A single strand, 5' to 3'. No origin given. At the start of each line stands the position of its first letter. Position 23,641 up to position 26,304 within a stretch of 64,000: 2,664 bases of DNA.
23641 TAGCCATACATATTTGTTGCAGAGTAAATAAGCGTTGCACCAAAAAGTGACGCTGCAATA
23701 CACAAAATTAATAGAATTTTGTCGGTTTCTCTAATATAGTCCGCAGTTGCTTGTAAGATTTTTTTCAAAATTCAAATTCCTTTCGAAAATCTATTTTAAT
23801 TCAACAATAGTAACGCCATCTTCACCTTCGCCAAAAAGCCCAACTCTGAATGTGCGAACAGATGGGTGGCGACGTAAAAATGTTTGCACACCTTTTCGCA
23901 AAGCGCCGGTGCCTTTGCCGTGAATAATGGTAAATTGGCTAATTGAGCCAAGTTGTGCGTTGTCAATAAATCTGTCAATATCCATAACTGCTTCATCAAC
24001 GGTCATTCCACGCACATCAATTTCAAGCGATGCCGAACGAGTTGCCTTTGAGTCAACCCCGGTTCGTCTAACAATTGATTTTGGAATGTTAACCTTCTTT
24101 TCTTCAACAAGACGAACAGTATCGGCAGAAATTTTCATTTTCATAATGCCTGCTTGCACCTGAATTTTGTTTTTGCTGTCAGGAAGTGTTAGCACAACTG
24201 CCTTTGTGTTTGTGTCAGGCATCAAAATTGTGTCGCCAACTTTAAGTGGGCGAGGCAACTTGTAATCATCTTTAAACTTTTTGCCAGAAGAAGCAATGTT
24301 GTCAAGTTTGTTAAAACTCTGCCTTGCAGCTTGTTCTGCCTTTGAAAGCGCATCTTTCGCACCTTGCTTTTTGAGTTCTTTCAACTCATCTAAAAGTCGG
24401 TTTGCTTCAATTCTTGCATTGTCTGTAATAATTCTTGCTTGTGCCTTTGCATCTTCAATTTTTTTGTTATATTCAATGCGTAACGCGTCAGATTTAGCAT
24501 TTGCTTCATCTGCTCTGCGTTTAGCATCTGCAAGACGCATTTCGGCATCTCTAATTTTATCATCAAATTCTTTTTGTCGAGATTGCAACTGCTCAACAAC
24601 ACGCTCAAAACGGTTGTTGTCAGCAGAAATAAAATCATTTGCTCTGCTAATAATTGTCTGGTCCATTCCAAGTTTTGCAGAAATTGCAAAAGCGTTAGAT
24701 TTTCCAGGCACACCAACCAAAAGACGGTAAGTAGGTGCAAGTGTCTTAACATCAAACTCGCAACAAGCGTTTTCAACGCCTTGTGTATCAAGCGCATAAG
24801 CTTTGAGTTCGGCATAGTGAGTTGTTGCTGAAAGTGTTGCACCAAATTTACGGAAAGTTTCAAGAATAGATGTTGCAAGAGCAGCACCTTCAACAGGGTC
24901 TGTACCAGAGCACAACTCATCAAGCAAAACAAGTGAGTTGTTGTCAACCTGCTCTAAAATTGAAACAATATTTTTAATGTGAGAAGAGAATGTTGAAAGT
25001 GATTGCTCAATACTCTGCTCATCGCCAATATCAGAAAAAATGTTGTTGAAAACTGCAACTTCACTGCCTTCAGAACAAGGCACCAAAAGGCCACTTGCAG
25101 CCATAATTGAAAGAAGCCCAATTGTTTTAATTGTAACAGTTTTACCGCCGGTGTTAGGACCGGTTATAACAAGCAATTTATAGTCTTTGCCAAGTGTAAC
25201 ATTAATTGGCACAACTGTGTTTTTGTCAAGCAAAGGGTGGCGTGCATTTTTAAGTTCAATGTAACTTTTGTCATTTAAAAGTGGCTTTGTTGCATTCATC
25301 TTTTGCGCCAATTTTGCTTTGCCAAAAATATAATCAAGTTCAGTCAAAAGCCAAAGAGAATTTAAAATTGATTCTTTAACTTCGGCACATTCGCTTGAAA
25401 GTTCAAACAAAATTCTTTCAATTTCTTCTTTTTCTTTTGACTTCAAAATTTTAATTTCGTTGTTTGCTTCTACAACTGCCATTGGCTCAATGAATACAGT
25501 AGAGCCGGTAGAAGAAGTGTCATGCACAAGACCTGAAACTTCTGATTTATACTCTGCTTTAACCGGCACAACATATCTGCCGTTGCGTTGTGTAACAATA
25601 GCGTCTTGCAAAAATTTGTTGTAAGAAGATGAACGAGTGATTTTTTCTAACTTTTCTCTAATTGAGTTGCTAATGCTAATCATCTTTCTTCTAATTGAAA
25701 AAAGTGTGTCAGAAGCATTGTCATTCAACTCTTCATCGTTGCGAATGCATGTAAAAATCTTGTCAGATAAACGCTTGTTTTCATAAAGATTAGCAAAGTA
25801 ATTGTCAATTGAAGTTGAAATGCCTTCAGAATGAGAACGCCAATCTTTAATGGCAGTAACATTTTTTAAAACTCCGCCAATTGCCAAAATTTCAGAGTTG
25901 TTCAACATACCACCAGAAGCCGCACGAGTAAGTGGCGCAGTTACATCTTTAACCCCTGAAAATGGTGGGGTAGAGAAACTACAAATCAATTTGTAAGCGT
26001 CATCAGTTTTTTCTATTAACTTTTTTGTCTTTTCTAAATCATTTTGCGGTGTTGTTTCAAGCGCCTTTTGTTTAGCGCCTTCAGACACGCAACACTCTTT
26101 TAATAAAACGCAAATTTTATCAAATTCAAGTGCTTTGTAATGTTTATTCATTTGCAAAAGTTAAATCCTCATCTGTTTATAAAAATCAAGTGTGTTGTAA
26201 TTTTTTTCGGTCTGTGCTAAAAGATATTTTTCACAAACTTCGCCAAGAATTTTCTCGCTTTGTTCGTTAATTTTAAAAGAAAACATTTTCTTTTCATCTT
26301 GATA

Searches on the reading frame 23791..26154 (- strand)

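Call 70: search_protein_families(library=pfam, proteins=[window:23791-26154:-], max_evalue=0.00001)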
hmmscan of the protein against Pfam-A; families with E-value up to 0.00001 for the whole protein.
window:23791-26154:- (787 aa): 3 families
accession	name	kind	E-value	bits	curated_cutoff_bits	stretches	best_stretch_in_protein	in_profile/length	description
PF00488.27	MutS_V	-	1.7e-31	110.1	30.2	1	328-508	1-183/188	MutS domain V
PF01713.27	Smr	-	2.9e-25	88.7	25.7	1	712-787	1-77/77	Smr domain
PF20297.4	MSSS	-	1.5e-11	44.2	26.8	1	639-678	1-40/42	MutS2 and Smr-associated SH3 domain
